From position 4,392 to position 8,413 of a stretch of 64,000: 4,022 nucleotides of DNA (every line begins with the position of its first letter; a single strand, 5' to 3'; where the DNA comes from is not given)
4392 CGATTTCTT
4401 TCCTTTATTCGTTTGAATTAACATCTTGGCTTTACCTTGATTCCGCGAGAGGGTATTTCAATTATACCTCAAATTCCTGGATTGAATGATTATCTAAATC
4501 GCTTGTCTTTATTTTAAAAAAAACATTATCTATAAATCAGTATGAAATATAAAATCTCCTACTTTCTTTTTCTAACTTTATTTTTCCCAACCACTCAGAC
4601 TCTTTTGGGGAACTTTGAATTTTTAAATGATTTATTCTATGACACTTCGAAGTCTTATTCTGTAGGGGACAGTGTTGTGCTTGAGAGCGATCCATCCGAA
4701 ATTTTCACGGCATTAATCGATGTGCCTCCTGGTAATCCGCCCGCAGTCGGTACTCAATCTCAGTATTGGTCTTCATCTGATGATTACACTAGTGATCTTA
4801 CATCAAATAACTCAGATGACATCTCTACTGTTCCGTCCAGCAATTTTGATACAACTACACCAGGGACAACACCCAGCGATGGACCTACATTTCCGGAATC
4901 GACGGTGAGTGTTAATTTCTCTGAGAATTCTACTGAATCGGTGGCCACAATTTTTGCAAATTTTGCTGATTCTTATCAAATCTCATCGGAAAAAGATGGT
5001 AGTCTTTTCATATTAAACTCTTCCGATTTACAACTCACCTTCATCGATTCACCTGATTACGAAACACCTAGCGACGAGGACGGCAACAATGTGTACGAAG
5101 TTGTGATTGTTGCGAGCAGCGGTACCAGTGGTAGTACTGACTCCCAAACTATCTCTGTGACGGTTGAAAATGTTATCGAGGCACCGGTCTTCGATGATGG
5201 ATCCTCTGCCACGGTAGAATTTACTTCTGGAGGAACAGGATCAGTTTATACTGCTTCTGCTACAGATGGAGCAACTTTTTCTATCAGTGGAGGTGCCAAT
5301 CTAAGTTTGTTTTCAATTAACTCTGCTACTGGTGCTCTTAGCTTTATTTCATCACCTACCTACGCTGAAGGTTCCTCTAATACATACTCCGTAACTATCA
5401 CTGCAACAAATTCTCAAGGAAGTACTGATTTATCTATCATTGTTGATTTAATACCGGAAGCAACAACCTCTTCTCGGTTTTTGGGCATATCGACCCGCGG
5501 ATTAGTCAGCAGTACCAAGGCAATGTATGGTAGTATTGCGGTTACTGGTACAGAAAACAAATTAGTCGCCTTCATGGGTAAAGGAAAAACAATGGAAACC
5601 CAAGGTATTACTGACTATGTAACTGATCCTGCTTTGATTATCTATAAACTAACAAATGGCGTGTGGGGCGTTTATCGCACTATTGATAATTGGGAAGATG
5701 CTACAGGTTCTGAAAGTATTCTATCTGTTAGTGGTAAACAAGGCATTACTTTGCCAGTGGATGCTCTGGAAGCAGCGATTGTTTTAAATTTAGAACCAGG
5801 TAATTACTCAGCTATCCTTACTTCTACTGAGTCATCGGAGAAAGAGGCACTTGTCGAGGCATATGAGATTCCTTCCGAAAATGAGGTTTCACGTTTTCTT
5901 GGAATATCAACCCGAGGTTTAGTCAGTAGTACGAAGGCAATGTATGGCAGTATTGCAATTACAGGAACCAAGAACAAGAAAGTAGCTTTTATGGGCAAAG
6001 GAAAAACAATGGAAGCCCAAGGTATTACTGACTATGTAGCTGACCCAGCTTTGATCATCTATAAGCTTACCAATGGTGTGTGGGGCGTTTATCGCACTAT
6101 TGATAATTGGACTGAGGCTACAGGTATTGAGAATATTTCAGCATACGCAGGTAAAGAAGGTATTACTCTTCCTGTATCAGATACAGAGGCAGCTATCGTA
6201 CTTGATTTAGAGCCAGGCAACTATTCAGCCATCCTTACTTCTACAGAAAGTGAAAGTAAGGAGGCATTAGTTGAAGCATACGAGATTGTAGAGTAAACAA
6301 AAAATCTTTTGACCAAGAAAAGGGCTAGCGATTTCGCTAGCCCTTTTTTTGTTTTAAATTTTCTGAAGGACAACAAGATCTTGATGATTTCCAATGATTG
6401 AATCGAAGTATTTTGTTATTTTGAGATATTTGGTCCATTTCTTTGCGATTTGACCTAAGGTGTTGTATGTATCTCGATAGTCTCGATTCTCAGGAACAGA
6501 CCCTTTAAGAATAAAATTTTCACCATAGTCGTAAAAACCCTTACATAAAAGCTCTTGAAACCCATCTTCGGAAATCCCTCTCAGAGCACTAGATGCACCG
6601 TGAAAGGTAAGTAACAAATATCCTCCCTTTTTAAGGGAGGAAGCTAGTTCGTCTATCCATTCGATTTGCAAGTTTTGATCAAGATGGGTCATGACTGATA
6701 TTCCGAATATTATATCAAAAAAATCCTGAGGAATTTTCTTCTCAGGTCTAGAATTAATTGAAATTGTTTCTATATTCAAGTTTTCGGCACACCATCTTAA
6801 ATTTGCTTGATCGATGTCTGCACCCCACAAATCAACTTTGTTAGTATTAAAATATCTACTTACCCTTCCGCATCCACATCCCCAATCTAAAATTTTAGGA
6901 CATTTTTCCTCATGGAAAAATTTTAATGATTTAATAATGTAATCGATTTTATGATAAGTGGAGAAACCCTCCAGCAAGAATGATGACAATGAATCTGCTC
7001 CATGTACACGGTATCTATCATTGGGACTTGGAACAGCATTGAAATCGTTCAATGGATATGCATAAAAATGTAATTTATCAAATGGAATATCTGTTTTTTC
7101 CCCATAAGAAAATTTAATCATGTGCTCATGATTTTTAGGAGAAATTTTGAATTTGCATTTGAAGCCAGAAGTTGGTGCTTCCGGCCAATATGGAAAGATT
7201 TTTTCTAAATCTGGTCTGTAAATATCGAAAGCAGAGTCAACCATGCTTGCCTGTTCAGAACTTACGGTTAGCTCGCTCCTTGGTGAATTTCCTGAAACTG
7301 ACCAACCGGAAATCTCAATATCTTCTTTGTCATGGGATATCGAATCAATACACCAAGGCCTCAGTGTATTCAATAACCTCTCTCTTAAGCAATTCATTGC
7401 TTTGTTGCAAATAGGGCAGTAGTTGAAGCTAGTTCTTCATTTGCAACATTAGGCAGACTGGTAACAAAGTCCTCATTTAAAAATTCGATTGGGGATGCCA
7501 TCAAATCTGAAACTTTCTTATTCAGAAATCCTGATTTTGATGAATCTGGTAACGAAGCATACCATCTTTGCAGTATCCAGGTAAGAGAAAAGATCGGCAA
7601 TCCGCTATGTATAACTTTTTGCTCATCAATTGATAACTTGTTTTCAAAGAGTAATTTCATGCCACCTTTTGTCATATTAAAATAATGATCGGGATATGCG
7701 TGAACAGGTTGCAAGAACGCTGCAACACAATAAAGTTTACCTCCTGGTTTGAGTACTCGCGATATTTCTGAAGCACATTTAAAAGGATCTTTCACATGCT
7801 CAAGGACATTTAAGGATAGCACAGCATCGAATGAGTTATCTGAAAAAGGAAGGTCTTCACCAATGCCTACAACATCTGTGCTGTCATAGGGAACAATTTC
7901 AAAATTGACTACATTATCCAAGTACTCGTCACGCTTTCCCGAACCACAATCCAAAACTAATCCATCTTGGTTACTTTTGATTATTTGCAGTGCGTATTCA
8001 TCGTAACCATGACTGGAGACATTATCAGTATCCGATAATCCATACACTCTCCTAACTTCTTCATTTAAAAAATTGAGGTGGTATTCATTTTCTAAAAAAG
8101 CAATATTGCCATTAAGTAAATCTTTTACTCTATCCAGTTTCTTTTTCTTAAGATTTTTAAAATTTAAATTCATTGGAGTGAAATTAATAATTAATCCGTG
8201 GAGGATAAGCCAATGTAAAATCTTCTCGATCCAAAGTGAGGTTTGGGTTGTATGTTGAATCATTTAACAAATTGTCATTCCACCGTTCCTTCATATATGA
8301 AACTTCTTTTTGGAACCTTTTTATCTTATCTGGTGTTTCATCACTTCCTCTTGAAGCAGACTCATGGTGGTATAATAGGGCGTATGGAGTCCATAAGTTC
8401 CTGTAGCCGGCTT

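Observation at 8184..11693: One polypeptide combining a kinase-like domain, a ~200-aa coiled coil and two GT2 domains: a possible WbdD-type terminator fused to a WbbB-type ruler-polymerase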

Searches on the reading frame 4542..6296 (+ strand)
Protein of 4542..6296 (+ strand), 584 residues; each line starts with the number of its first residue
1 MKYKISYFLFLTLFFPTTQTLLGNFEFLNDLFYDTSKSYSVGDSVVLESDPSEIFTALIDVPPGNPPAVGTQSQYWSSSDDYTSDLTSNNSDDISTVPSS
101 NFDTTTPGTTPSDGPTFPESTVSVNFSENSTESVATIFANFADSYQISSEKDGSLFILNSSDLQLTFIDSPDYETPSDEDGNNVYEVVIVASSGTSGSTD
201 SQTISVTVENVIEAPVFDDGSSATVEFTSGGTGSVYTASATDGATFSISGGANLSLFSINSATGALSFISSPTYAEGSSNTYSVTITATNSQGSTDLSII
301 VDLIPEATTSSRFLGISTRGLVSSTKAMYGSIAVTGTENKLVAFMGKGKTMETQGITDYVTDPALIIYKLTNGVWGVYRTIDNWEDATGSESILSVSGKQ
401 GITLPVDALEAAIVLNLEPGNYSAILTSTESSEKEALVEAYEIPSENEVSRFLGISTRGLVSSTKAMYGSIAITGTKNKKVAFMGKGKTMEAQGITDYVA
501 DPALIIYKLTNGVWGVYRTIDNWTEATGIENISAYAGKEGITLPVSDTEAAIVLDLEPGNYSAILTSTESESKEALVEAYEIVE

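Call 13: search_protein_families(library=pfam, proteins=[window:4542-6296:+], max_evalue=0.001)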
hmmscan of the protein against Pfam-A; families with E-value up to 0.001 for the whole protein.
window:4542-6296:+ (584 aa): 1 family
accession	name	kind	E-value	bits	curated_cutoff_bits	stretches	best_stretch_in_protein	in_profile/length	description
PF00028.23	Cadherin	-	8.3e-07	29.8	28.8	0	132-208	13-92/93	Cadherin domain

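Call 79: search_protein_families(library=ncbifam, proteins=[window:4542-6296:+], max_evalue=0.00001)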
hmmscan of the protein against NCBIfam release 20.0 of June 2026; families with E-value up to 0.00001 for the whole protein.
window:4542-6296:+ (584 aa): 0 families

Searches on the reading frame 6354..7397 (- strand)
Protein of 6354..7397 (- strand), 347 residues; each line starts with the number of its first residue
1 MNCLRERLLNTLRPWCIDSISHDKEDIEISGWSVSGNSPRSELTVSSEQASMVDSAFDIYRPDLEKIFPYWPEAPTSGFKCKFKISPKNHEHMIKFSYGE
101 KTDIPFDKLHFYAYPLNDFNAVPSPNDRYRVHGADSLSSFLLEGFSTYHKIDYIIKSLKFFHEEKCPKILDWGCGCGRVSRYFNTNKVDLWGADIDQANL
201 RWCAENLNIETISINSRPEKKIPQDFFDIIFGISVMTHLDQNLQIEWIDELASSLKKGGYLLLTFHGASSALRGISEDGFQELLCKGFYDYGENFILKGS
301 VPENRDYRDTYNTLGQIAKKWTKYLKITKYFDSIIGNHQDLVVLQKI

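Call 5: search_protein_families(library=pfam, proteins=[window:6354-7397:-], max_evalue=0.1)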
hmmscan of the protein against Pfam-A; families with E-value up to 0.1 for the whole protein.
window:6354-7397:- (347 aa): 10 families
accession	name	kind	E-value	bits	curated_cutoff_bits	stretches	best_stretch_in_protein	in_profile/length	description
PF13489.12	Methyltransf_23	-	2.2e-10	40.9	27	1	159-271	14-124/164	Methyltransferase domain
PF13649.12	Methyltransf_25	-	1.9e-09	38.5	27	1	169-259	1-97/97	Methyltransferase domain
PF08242.18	Methyltransf_12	-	4.4e-08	34.2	30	1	170-261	1-98/98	Methyltransferase domain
PF08241.18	Methyltransf_11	-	5.3e-08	33.8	21.2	1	170-262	1-94/95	Methyltransferase domain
PF03848.20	TehB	-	1.6e-05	24.9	20.4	1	166-263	31-132/193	Tellurite resistance protein TehB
PF13847.12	Methyltransf_31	-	4.8e-05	23.5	27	1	168-282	6-128/145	Methyltransferase domain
PF01739.24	CheR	-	7.6e-05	22.7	27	1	221-272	131-179/195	CheR methyltransferase, SAM binding domain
PF02353.26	CMAS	-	0.0029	17.4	27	1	149-264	49-165/273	Mycolic acid cyclopropane synthetase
PF05175.20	MTS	-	0.027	14.6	23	1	161-261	27-136/170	Methyltransferase small domain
PF05724.17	TPMT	-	0.04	14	26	1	202-277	94-172/218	Thiopurine S-methyltransferase (TPMT)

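Call 6: search_protein_families(library=ncbifam, proteins=[window:6354-7397:-], max_evalue=0.1)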
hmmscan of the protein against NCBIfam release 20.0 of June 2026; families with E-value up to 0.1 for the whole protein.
window:6354-7397:- (347 aa): 19 families
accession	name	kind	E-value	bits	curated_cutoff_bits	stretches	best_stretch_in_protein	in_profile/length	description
NF008992.0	PRK12335.1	equivalog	2e-07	30.5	303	1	164-264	121-224/289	SAM-dependent methyltransferase TehB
NF045667.1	MTase_DVU1556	equivalog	6e-07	29.1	155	1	158-264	15-120/213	DVU_1556 family methyltransferase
TIGR01983.1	UbiG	equivalog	7.3e-06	25.4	102.95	1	151-264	30-152/228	bifunctional 2-polyprenyl-6-hydroxyphenol methylase/3-demethylubiquinol 3-O-methyltransferase UbiG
TIGR02072.1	BioC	equivalog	7.7e-06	25.9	184.95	1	159-268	28-137/244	malonyl-ACP O-methyltransferase BioC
NF008686.0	PRK11705.1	equivalog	1.3e-05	24.4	400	1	149-269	154-271/383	cyclopropane fatty acyl phospholipid synthase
TIGR00477.1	tehB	equivalog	5.5e-05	22.6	219.5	1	167-263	75-174/238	tellurite resistance methyltransferase TehB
NF043040.1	corrin_prot_MT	hypoth_equivalog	0.00012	21.6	180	1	165-263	41-147/216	corrinoid protein-associated methyltransferase CpaM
NF008405.0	PRK11207.1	equivalog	0.00047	19.7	218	1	166-263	31-132/198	tellurite resistance methyltransferase TehB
NF041820.1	daptide_MTase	equivalog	0.0006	19.4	175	1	166-272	37-151/243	daptide-type RiPP biosynthesis methyltransferase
NF045649.1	2X_seleno_MduS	exception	0.001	18.1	380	1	151-205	27-81/338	methyltransferase domain-containing selenoprotein MduS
TIGR03534.1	RF_mod_PrmC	equivalog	0.0019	17.7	199.1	1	157-213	80-138/253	peptide chain release factor N(5)-glutamine methyltransferase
TIGR02021.1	BchM-ChlM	equivalog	0.0048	16.3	158.9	1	162-258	49-150/218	magnesium protoporphyrin IX methyltransferase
NF040703.1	cyclopro_CfaB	exception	0.0048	15.7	650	1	149-268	146-266/393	C17 cyclopropane fatty acid synthase CfaB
NF011529.0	PRK14968.1-3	equivalog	0.0082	15.6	162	1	164-213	33-83/198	putative methyltransferase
NF008300.0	PRK11088.1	equivalog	0.021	14.3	303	1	148-233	67-158/272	23S rRNA (guanine(745)-N(1))-methyltransferase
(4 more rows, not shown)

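Call 48: search_solved_structures(query=window:6354-7397:-, max_evalue=0.01)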
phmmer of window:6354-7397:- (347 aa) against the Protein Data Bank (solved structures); distinct sequences matched with E-value up to 0.01: 3.
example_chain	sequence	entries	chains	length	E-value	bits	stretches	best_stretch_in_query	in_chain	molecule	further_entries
3dli_A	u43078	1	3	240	0.0002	23.9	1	164-265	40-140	methyltransferase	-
1ve3_A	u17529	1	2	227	0.0015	21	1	158-343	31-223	hypothetical protein PH0226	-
4r6w_A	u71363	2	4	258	0.0076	18.7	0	155-271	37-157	Phosphoethanolamine N-methyltransferase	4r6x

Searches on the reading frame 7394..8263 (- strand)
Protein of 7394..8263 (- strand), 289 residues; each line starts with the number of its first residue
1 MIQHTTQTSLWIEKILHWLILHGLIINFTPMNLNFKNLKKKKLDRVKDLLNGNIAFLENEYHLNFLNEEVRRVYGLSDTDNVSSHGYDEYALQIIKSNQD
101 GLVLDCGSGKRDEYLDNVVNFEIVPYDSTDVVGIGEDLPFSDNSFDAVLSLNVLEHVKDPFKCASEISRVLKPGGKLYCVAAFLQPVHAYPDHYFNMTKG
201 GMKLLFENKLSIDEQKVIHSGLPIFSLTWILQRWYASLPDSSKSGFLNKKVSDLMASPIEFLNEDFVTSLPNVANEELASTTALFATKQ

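Call 5: search_protein_families(library=pfam, proteins=[window:7394-8263:-], max_evalue=0.1)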
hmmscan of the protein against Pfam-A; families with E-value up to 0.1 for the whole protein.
window:7394-8263:- (289 aa): 10 families
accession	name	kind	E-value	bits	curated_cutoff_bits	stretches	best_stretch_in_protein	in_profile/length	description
PF08241.18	Methyltransf_11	-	5.9e-16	59.3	21.2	1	131-179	47-95/95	Methyltransferase domain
PF13649.12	Methyltransf_25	-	1.6e-08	35.6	27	1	133-175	53-97/97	Methyltransferase domain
PF13489.12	Methyltransf_23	-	9.1e-08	32.4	27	1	97-181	20-118/164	Methyltransferase domain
PF08242.18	Methyltransf_12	-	1.1e-07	33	30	1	134-177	64-98/98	Methyltransferase domain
PF13847.12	Methyltransf_31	-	1.3e-07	31.9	27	1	136-178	64-108/145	Methyltransferase domain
PF01209.24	Ubie_methyltran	-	3.9e-07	30.1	20.1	1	131-184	103-156/233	ubiE/COQ5 methyltransferase family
PF05219.18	DREV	-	0.0025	17.4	26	1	133-193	141-198/265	DREV methyltransferase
PF05148.21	Methyltransf_8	-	0.0032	17.8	27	1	93-179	66-156/219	Hypothetical methyltransferase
PF08003.17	Methyltransf_9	-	0.057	12.8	23.8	1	136-177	175-215/315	Protein of unknown function (DUF1698)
PF20922.3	Anamorsin_N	-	0.09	12.9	27.1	0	140-178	47-86/163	Anamorsin, N-terminal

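Call 6: search_protein_families(library=ncbifam, proteins=[window:7394-8263:-], max_evalue=0.1)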
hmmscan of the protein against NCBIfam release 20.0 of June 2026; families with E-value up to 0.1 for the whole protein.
window:7394-8263:- (289 aa): 25 families
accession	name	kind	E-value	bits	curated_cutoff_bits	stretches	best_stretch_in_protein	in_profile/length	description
NF045667.1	MTase_DVU1556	equivalog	2.7e-09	36.8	155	1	131-179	71-119/213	DVU_1556 family methyltransferase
NF052510.1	methyltran_MpqE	exception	3.7e-09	36.3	335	1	133-190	105-161/234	methyl-plastoquinone biosynthesis methyltransferase MpqE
NF001241.0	PRK00216.1-2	equivalog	1.5e-08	34.6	327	1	130-190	98-157/231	demethylmenaquinone methyltransferase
NF045823.1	PthPhpthDimycoMt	equivalog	5.6e-08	32.3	300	1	131-212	118-197/256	phthiotriol/phenolphthiotriol dimycocerosates methyltransferase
TIGR02752.1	MenG_heptapren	equivalog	1.6e-07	31.1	419.85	1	134-204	104-174/231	demethylmenaquinone methyltransferase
NF047649.1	MTase_UXPK_star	exception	1.8e-07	30.4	460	1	132-180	134-182/283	methyltransferase/UXPK-star double selenoprotein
NF045825.1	FAmtase_mtf2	equivalog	2.4e-07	30.3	400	1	131-179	110-158/248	fatty-acid O-methyltransferase Mtf2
NF001243.0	PRK00216.1-4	equivalog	2.7e-07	30.2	235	1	135-198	107-170/237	demethylmenaquinone methyltransferase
NF041536.1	ArsM_DUF2284_UU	exception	4.8e-07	28.5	575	1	133-181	134-182/459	arsenite methyltransferase/DUF2284 domain selenoprotein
NF041537.1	ArsM_AhpD_UU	exception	7.3e-07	28.3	510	1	134-180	135-181/345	arsenite methyltransferase/AhpD domain selenoprotein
NF040539.1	AST_met_ArsM_2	exception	1.8e-06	28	240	1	136-178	120-163/262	putative arsinothricin biosynthesis methyltransferase ArsM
TIGR01934.1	MenG_MenH_UbiE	subfamily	4.8e-06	26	158.35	1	135-182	97-144/223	ubiquinone/menaquinone biosynthesis methyltransferase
NF041675.1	sarc_dimgly_tmase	equivalog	6.2e-06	26.3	550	1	133-178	123-168/278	sarcosine/dimethylglycine N-methyltransferase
NF001240.0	PRK00216.1-1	equivalog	8.6e-06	25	378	1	132-189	121-177/251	bifunctional demethylmenaquinone methyltransferase/2-methoxy-6-polyprenyl-1,4-benzoquinol methylase UbiE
TIGR01983.1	UbiG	equivalog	2.3e-05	23.8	102.95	1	140-178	111-150/228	bifunctional 2-polyprenyl-6-hydroxyphenol methylase/3-demethylubiquinol 3-O-methyltransferase UbiG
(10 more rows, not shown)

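Call 47: search_solved_structures(query=window:7394-8173:-, max_evalue=0.01, show_alignments=1)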
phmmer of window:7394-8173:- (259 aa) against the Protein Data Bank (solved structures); distinct sequences matched with E-value up to 0.01: 18.
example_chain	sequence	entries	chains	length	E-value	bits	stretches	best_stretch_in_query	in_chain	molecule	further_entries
6f5z_A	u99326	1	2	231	5.5e-10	42.2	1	71-160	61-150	24-sterol C-methyltransferase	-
6uak_A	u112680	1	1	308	3.9e-07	32.9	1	100-153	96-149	SAM dependent methyltransferase LahSB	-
3bus_A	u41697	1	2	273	9.4e-07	31.7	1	106-164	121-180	Methyltransferase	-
8zc8_A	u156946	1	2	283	9.8e-07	31.6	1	106-153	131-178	MitM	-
21zq_A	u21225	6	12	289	1e-06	31.5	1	106-153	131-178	MitM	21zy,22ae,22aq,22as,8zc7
8ys9_A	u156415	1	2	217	9.5e-06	28.4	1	106-153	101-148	Phosphatidylethanolamine N-methyltransferase/phosphatidyl-N-methylethanolamine N-methyltra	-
3l8d_A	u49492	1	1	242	2.1e-05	27.2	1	103-157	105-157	Methyltransferase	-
2gs9_A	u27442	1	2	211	2.3e-05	27.1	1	98-154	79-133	Hypothetical protein TT1324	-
3mgg_A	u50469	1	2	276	6.5e-05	25.6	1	107-150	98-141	Methyltransferase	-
4krh_A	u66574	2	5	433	7.3e-05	25.5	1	108-148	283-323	Phosphoethanolamine N-methyltransferase 2 | Phospholethanolamine N-methyltransferase 2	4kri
6uv6_A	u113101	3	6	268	9.6e-05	25.1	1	108-169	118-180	D-glucose O-methyltransferase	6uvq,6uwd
4ine_A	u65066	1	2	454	0.00015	24.5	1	109-148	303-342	Protein PMT-2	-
2avn_A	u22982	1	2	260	0.00015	24.4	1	104-149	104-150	ubiquinone/menaquinone biosynthesis methyltransferase-related protein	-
1xxl_A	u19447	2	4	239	0.00039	23.1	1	103-162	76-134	YcgJ protein | ycgJ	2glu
4pne_A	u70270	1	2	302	0.00051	22.7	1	107-148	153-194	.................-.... protein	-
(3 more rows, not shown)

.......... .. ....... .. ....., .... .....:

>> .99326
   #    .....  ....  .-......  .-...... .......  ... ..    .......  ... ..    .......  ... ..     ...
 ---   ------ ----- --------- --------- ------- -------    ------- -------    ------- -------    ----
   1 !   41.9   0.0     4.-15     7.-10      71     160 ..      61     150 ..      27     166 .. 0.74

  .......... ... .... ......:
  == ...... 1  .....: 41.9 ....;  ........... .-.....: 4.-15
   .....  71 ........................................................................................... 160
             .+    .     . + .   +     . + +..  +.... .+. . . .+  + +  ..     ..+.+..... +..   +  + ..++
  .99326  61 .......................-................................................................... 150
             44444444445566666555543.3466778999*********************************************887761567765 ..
